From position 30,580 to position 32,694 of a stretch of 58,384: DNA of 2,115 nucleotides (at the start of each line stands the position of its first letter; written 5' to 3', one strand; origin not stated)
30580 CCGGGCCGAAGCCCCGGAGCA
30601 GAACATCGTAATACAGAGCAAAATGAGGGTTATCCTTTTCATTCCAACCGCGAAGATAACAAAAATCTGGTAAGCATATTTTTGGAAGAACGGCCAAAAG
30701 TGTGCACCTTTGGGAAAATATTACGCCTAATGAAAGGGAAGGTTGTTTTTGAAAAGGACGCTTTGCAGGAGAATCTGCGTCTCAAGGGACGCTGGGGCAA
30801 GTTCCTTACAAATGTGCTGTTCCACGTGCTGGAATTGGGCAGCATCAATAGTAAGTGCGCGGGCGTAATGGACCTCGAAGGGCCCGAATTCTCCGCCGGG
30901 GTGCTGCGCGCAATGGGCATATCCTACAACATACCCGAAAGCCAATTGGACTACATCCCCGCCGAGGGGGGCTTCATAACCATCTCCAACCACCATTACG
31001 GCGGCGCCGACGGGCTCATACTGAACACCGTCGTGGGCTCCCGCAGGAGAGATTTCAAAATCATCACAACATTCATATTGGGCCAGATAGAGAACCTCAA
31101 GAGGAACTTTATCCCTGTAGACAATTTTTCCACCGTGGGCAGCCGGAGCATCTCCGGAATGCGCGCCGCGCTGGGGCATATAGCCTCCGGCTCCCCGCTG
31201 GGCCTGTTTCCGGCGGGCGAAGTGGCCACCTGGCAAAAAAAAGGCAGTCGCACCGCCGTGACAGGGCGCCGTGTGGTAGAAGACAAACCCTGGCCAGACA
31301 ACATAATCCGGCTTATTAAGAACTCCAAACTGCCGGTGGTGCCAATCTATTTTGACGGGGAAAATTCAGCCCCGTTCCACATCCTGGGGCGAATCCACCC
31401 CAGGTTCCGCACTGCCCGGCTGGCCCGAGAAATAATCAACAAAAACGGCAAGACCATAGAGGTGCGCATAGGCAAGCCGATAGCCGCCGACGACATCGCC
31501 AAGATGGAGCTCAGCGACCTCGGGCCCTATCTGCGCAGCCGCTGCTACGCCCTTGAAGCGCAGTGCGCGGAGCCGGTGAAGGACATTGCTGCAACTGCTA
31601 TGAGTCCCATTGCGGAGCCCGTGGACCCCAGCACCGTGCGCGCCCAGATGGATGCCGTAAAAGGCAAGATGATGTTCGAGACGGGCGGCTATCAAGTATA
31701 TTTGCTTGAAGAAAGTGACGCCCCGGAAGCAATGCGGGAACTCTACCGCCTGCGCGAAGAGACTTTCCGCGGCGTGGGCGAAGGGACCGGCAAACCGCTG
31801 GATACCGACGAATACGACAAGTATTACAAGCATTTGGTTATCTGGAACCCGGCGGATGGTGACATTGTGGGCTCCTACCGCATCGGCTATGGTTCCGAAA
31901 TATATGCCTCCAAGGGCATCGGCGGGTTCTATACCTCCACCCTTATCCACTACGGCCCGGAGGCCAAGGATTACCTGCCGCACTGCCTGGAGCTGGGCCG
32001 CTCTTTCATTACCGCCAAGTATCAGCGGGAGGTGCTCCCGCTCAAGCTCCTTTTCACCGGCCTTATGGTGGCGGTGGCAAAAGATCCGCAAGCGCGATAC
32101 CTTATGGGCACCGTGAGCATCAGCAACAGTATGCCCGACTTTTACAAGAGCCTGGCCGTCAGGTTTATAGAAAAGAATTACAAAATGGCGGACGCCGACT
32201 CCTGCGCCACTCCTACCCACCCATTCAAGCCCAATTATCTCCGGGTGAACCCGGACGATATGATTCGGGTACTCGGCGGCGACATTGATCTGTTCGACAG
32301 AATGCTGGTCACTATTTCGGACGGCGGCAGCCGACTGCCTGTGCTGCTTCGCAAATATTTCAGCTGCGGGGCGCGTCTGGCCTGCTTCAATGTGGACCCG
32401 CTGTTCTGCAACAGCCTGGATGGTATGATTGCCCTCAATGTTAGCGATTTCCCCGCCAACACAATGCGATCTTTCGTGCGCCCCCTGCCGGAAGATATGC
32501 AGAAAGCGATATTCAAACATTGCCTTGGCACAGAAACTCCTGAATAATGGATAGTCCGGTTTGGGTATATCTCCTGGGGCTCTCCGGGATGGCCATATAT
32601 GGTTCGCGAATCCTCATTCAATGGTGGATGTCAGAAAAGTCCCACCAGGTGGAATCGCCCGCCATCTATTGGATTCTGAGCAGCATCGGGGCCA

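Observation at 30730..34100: OlsF-type aminolipid synthase translationally coupled to a membrane-anchored CtlX/amidinotransferase-fold enzyme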

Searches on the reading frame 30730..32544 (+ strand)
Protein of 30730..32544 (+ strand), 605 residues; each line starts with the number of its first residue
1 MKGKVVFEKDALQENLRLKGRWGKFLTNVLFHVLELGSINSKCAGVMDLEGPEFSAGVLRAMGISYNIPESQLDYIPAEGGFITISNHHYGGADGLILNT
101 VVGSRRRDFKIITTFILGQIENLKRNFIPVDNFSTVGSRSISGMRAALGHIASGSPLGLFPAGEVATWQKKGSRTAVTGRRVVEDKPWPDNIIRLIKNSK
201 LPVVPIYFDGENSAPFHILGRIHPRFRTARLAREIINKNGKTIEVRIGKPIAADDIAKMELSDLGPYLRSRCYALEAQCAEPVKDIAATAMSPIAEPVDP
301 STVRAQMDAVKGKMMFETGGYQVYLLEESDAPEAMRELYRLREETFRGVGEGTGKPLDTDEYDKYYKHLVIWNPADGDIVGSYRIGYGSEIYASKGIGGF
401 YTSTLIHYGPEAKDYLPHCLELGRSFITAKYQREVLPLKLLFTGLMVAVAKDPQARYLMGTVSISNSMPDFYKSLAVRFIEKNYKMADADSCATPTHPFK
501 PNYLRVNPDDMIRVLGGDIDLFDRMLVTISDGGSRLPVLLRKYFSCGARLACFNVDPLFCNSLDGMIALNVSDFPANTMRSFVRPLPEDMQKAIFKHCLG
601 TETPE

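Call 5: search_protein_families(library=pfam, proteins=[window:30730-32544:+], max_evalue=0.01)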
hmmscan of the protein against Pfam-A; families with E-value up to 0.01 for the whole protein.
window:30730-32544:+ (605 aa): 3 families
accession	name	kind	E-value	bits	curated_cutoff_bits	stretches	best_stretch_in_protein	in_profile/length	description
PF13444.12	Acetyltransf_5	-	7.2e-20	72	22.4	1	341-437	1-97/102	Acetyltransferase (GNAT) domain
PF19576.4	Acyltransf_2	-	2.9e-14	53.1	27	1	29-273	21-257/266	Acyltransferase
PF01553.26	Acyltransferase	-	0.00012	22.4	23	1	72-208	6-131/132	Acyltransferase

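Call 6: search_protein_families(library=ncbifam, proteins=[window:30730-32544:+], max_evalue=0.01)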
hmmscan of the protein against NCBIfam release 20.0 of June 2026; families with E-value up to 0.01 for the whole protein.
window:30730-32544:+ (605 aa): 5 families
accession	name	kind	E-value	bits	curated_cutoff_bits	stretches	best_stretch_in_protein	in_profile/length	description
NF052615.1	orn_lipid_OlsF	equivalog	1.8e-106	357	620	1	23-578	23-564/570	bifunctional ornithine lipid synthase OlsF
NF053696.1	GlyAclTfGlsBBct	equivalog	4.9e-37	127.7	300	1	294-553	2-269/303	glycine N(alpha)-acyltransferase GlsB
NF053697.1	LyGlyAclTfGlsABct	equivalog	5.2e-28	98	260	1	24-260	21-251/267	lyso-glycine lipid O-acyltransferase GlsA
NF052554.1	OrAlActfOlsBRHOCB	equivalog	3.2e-06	27.1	350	1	328-464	16-153/256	L-ornithine N(alpha)-acyltransferase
NF052555.1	OrAlActfOlsBBRUA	equivalog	1.9e-05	24.3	320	1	354-488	59-193/278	l-ornithine N(alpha)-acyltransferase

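Call 8: search_solved_structures(query=window:30730-32544:+, max_evalue=0.01, show_alignments=1)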
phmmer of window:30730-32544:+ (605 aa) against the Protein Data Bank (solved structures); distinct sequences matched with E-value up to 0.01: 0.

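Call 15: find_homologous_proteins(query=window:30730-32544:+, max_evalue=0.00001)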
Query window:30730-32544:+ (605 aa): 5409 proteins with E <= 0.00001 among 8000 candidates; the best 120 are listed.
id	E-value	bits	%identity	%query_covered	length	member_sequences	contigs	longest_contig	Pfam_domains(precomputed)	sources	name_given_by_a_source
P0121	0.0e+0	1396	100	100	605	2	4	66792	PF13444.13,PF19576.5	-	-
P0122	3.3e-267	906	63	100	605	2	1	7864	PF13444.13,PF19576.5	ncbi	-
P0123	4.4e-263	892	63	100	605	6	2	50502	PF13444.13,PF19576.5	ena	-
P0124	2.7e-261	886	63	100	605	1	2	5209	PF13444.13,PF19576.5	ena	-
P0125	4.1e-260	883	64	97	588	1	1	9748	PF13444.13,PF19576.5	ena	-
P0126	4.7e-260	882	63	100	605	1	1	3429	PF13444.13,PF19576.5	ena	-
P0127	1.4e-256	871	62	99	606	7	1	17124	PF13444.13,PF19576.5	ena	-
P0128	1.3e-255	868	61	100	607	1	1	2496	PF13444.13,PF19576.5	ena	-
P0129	6.1e-255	865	60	100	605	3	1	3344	PF13444.13,PF19576.5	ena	-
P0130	1.5e-254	864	61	100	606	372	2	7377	PF13444.13,PF19576.5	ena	-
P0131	1.7e-249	847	60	100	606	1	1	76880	PF13444.13,PF19576.5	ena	-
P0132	4.3e-248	843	60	100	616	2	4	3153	PF13444.13,PF19576.5,PF01553.27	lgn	-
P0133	8.2e-248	842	60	100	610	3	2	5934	PF13444.13,PF19576.5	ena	-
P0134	2.4e-247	840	58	100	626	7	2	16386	PF13444.13,PF19576.5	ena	-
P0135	1.5e-245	834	59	100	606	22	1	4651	PF13444.13,PF19576.5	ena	-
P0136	1.6e-245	834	60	100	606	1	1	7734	PF13444.13,PF19576.5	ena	-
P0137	3.9e-245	833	60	100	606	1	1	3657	PF13444.13,PF19576.5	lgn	-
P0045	6.6e-245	832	60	99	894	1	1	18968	PF13444.13,PF19420.6,PF19576.5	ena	-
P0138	7.6e-245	832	59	100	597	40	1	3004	PF13444.13,PF19576.5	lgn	-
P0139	9.6e-245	832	61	98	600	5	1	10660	PF13444.13,PF19576.5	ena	-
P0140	5.4e-244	829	59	100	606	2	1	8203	PF13444.13,PF19576.5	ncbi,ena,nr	ncbi:MAG: lysophospholipid acyltransferase family protein [Bacteroidales bacterium]|nr:lysophospholi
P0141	7.1e-244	829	59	100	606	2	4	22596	PF13444.13,PF19576.5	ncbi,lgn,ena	-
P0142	3.4e-243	827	59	100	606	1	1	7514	PF13444.13,PF19576.5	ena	-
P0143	4.8e-243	826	58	100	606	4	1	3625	PF13444.13,PF19576.5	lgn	-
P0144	4.5e-242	823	59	100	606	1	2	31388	PF13444.13,PF19576.5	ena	-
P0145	6.3e-242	822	59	100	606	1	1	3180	PF13444.13,PF19576.5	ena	-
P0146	8.5e-242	822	58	100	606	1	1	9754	PF13444.13,PF19576.5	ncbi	-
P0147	9.3e-242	822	59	100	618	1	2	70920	PF13444.13,PF19576.5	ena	-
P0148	1.6e-241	821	59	100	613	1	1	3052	PF13444.13,PF19576.5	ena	-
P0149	1.6e-241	821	59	100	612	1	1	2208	PF13444.13,PF19576.5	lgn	-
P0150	2.5e-241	821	60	100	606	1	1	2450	PF13444.13,PF19576.5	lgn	-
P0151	4.9e-241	820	58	100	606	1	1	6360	PF13444.13,PF19576.5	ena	-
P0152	4.9e-241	820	58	100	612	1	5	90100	PF13444.13,PF19576.5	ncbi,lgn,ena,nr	ncbi:MAG: lysophospholipid acyltransferase family protein [Bacteroidales bacterium]|nr:lysophospholi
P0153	8.5e-241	819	58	100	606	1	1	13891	PF13444.13,PF19576.5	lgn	-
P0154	8.7e-241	819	58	100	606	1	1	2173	PF13444.13,PF19576.5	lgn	-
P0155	1.2e-240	818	59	100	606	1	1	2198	PF13444.13,PF19576.5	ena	-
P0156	1.5e-240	818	60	98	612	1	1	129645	PF13444.13,PF19576.5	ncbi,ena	-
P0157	1.9e-240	818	60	98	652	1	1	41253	PF13444.13,PF19576.5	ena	-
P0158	5.5e-239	813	59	100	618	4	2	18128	PF13444.13,PF19576.5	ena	-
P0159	2.1e-237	808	59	100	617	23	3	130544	PF13444.13,PF19576.5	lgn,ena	-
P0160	2.3e-237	807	59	97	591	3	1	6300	PF13444.13,PF19576.5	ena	-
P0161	4.6e-236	803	58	97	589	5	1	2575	PF13444.13,PF19576.5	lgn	-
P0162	5.6e-236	803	58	100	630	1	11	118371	PF13444.13,PF19576.5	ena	-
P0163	6.6e-236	803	58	97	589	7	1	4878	PF13444.13,PF19576.5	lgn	-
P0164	1.4e-235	802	59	100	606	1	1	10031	PF13444.13,PF19576.5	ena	-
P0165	7.3e-235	799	57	100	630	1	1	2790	PF13444.13,PF19576.5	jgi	-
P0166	1.7e-233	795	61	90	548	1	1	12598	PF13444.13,PF19576.5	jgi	-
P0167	4.7e-233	793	58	99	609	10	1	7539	PF13444.13,PF19576.5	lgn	-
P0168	6.4e-233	793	58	99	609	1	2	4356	PF13444.13,PF19576.5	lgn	-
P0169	9.1e-233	792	58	99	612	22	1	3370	PF13444.13,PF19576.5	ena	-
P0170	1.3e-232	792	57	100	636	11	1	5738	PF13444.13,PF19576.5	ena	-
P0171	1.4e-232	792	58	98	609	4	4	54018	PF13444.13,PF19576.5,PF01553.27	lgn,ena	-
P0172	1.6e-232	791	56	100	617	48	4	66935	PF13444.13,PF19576.5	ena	-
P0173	1.6e-232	791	57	100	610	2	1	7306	PF13444.13,PF19576.5,PF01553.27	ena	-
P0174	1.8e-232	791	58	98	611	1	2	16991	PF13444.13,PF19576.5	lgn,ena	-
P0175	3.1e-232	790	57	100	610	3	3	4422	PF13444.13,PF19576.5,PF01553.27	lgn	-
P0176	3.9e-232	790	57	100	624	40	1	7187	PF13444.13,PF19576.5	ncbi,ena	-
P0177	4.3e-232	790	58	99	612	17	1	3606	PF13444.13,PF19576.5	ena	-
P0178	4.3e-232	790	57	99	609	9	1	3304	PF13444.13,PF19576.5,PF01553.27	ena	-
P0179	1.2e-231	789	58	98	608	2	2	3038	PF13444.13,PF19576.5,PF01553.27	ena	-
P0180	1.4e-231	788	57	100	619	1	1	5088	PF13444.13,PF19576.5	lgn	-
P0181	5.4e-231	786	56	99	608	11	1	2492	PF13444.13,PF19576.5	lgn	-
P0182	1.0e-230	786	57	99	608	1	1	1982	PF13444.13,PF19576.5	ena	-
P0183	1.9e-230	785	56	100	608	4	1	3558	PF13444.13,PF19576.5,PF01553.27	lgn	-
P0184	6.0e-230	783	56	99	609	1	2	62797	PF13444.13,PF19576.5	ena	-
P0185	6.4e-230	783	56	100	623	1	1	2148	PF13444.13,PF19576.5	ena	-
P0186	1.5e-229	782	57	100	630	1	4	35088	PF13444.13,PF19576.5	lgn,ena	-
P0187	5.5e-229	780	57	99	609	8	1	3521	PF13444.13,PF19576.5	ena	-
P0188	7.8e-229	779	57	99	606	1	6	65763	PF13444.13,PF19576.5,PF01553.27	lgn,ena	-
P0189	1.1e-228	779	57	99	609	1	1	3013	PF13444.13,PF19576.5,PF01553.27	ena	-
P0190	1.1e-228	779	57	99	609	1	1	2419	PF13444.13,PF19576.5,PF01553.27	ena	-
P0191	2.2e-228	778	56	99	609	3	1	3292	PF13444.13,PF19576.5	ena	-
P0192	3.2e-228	777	56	100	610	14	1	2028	PF13444.13,PF19576.5,PF01553.27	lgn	-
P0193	3.8e-228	777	57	99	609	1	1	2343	PF13444.13,PF19576.5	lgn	-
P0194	4.0e-228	777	56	100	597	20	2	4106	PF13444.13,PF19576.5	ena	-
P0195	5.2e-228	777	56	100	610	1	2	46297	PF13444.13,PF19576.5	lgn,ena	-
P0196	5.2e-228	777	56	99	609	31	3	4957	PF13444.13,PF19576.5,PF01553.27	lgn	-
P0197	5.4e-228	777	56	99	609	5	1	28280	PF13444.13,PF19576.5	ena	-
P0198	9.7e-228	776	56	100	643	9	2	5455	PF13444.13,PF19576.5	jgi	-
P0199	1.0e-227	776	57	99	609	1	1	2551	PF13444.13,PF19576.5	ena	-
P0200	1.1e-227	775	57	99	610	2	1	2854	PF13444.13,PF19576.5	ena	-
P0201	1.1e-227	775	58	99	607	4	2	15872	PF13444.13,PF19576.5,PF01553.27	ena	-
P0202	1.3e-227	775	56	100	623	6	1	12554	PF13444.13,PF19576.5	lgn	-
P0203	1.3e-227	775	56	100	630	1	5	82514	PF13444.13,PF19576.5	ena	-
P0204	1.4e-227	775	57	99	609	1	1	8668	PF13444.13,PF19576.5,PF01553.27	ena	-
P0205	1.9e-227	775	56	100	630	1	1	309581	PF13444.13,PF19576.5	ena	-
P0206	2.0e-227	775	57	99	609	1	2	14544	PF13444.13,PF19576.5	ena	-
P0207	5.1e-227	773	57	99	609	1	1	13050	PF13444.13,PF19576.5,PF01553.27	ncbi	-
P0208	5.1e-227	773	57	99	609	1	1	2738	PF13444.13,PF19576.5,PF01553.27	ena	-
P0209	5.2e-227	773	57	99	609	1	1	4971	PF13444.13,PF19576.5,PF01553.27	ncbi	-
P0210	6.3e-227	773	57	99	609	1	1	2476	PF13444.13,PF19576.5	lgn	-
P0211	7.7e-227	773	56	99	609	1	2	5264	PF13444.13,PF19576.5,PF01553.27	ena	-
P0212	9.6e-227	772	57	99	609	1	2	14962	PF13444.13,PF19576.5,PF01553.27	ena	-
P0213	9.8e-227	772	57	99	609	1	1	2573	PF13444.13,PF19576.5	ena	-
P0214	1.0e-226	772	57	97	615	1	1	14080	PF13444.13,PF19576.5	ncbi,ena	-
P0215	1.2e-226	772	56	100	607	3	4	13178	PF13444.13,PF19576.5,PF01553.27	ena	-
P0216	1.4e-226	772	57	99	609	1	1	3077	PF13444.13,PF19576.5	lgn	-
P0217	1.6e-226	772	56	99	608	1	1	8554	PF13444.13,PF19576.5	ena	-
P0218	1.8e-226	771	57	99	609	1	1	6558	PF13444.13,PF19576.5,PF01553.27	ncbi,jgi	jgi:putative hemolysin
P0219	1.8e-226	771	57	99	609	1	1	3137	PF13444.13,PF19576.5,PF01553.27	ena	-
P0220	1.9e-226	771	57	99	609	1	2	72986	PF13444.13,PF19576.5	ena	-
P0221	2.4e-226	771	57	99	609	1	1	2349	PF13444.13,PF19576.5,PF01553.27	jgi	jgi:putative hemolysin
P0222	2.6e-226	771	57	99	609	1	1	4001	PF13444.13,PF19576.5,PF01553.27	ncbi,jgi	jgi:putative hemolysin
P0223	2.7e-226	771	57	99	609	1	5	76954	PF13444.13,PF19576.5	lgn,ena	-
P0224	3.0e-226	771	57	99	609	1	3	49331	PF13444.13,PF19576.5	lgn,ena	-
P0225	3.2e-226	771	56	100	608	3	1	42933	PF13444.13,PF19576.5,PF01553.27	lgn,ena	-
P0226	3.5e-226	771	57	99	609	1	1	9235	PF13444.13,PF19576.5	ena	-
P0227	3.5e-226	771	57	99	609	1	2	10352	PF13444.13,PF19576.5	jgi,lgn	-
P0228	3.6e-226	770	57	99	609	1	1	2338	PF13444.13,PF19576.5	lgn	-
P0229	4.1e-226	770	57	99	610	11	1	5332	PF13444.13,PF19576.5,PF01553.27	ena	-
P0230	4.2e-226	770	56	99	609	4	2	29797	PF13444.13,PF19576.5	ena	-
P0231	4.9e-226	770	57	99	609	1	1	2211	PF13444.13,PF19576.5,PF01553.27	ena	-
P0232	7.0e-226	770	57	99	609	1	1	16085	PF13444.13,PF19576.5,PF01553.27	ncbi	-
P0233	7.1e-226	769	57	99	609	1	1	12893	PF13444.13,PF19576.5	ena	-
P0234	8.6e-226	769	57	99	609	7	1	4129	PF13444.13,PF19576.5,PF01553.27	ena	-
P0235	1.0e-225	769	58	99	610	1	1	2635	PF13444.13,PF19576.5,PF01553.27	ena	-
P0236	1.2e-225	769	57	99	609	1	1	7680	PF13444.13,PF19576.5,PF01553.27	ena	-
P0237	1.2e-225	769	57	99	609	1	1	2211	PF13444.13,PF19576.5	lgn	-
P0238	1.3e-225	769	57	99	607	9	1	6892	PF13444.13,PF19576.5,PF01553.27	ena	-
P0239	2.0e-225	768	56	100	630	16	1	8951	PF13444.13,PF19576.5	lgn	-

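Call 17: find_related_loci(query=A1, collection=genome_contigs, flank=6000)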
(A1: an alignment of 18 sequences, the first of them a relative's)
Query A1 (605 aa) in genome_contigs; peptide patterns used: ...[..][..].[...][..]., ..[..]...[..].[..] (x = any residue, [..] = any of these).
600 stretches matched a pattern (row limit reached: there are more); 595 encode a relative of the query (tblastn E <= 1e-3); the best 80 are kept; 80 distinct loci.
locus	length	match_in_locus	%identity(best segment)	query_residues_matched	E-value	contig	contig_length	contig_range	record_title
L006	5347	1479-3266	56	1-604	0e+0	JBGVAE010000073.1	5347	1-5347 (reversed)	MAG: Candidatus Cryptobacteroides sp. isolate ruminal_MAG_438 ruminal_MAG_438_contig_0073, whole genome shotgun sequence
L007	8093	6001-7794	56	4-600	0e+0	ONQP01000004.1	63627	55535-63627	uncultured Bacteroidales bacterium isolate RUG544 genome assembly, contig: scaffold_279, whole genome shotgun sequence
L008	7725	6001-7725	56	2-574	0e+0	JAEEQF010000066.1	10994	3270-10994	MAG: Bacteroidales bacterium isolate Tb.RUG.329 NODE_26506_length_10994_cov_2.985461, whole genome shotgun sequence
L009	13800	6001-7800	53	5-604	0e+0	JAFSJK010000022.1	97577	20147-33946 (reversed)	MAG: Bacteroidales bacterium isolate RGIG3197 Goat_Reticulum-1__c191108, whole genome shotgun sequence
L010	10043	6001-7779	52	6-595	0e+0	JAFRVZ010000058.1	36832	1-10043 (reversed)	MAG: Bacteroidales bacterium isolate RGIG2848 Goat_Omasum.Co__c1820153, whole genome shotgun sequence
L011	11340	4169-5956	53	2-595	0e+0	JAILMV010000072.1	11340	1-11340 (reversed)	MAG: Bacteroidales bacterium isolate RUI263 k141_7266074_flag=0_multi=17.9848_len=11340, whole genome shotgun sequence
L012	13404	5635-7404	51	5-594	0e+0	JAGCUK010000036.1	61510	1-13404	MAG: Bacteroidales bacterium isolate RGIG10132 Yak_Rumen-4__c712085, whole genome shotgun sequence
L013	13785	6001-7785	52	10-602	0e+0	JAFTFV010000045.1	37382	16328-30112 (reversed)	MAG: Bacteroidales bacterium isolate RGIG3780 Roe_deer_Abomasum-4__c118980, whole genome shotgun sequence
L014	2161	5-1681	51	36-596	0e+0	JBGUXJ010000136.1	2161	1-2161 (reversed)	MAG: Candidatus Cryptobacteroides sp. isolate ruminal_MAG_56 ruminal_MAG_56_contig_0136, whole genome shotgun sequence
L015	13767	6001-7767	50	4-595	0e+0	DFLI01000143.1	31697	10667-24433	MAG TPA_asm: Bacteroidales bacterium UBA3623 UBA3623_contig_7714, whole genome shotgun sequence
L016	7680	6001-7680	51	2-557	7e-179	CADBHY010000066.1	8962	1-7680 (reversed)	MAG: uncultured Bacteroidia bacterium isolate RUG13987 genome assembly, contig: RUG13987_asm_66, whole genome shotgun se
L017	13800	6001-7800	43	2-597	1e-165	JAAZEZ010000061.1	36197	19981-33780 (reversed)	MAG: Bacteroidales bacterium isolate AS10tlH2TH_138 262620_AS10, whole genome shotgun sequence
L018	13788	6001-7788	43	1-592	2e-163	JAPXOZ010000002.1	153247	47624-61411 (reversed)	MAG: Bacteroidales bacterium isolate binned_ad_7.188 NODE_56_length_153247_cov_4.015974, whole genome shotgun sequence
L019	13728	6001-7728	42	6-587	2e-149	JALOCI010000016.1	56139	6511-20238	MAG: Bacteroidales bacterium isolate SO_2017_LW4 bin 7 scaffold_1473_c1_LW137-91_2017, whole genome shotgun sequence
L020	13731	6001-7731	42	1-579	2e-148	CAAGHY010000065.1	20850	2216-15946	MAG TPA_asm: Rikenellaceae bacterium, isolate HGM05505, WGS project CAAGHY010000000 data, contig: SRS476288_26_k119_1542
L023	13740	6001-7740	41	1-587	2e-147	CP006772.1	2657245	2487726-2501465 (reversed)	Bacteroidales bacterium CF, complete genome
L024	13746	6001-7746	39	1-588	1e-138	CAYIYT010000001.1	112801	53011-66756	MAG TPA_asm: uncultured Muribaculaceae bacterium isolate ERP122455_co1_204 genome assembly, contig: NODE_1_length_112801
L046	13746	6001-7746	36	15-594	6e-125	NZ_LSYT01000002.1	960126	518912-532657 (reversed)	Flavobacterium chilense strain LMG 26360 contig02, whole genome shotgun sequence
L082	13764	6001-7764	36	4-589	3e-123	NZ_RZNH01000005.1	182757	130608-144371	Marinifilum caeruleilacunae strain JC070 scaffold_4, whole genome shotgun sequence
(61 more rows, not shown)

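Call 83: search_protein_families(library=ncbifam, proteins=[L009:5977-7800:+], max_evalue=1e-10)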
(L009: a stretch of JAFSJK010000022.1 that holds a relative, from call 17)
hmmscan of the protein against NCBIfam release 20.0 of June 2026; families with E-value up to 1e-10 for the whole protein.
L009:5977-7800:+ (608 aa): 3 families
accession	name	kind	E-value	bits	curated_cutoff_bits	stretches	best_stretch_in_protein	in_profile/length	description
NF052615.1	orn_lipid_OlsF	equivalog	1.7e-99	333.9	620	1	30-574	26-556/570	bifunctional ornithine lipid synthase OlsF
NF053696.1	GlyAclTfGlsBBct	equivalog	1.8e-30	106.1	300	1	300-517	4-229/303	glycine N(alpha)-acyltransferase GlsB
NF053697.1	LyGlyAclTfGlsABct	equivalog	7.5e-26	90.9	260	1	32-275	25-263/267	lyso-glycine lipid O-acyltransferase GlsA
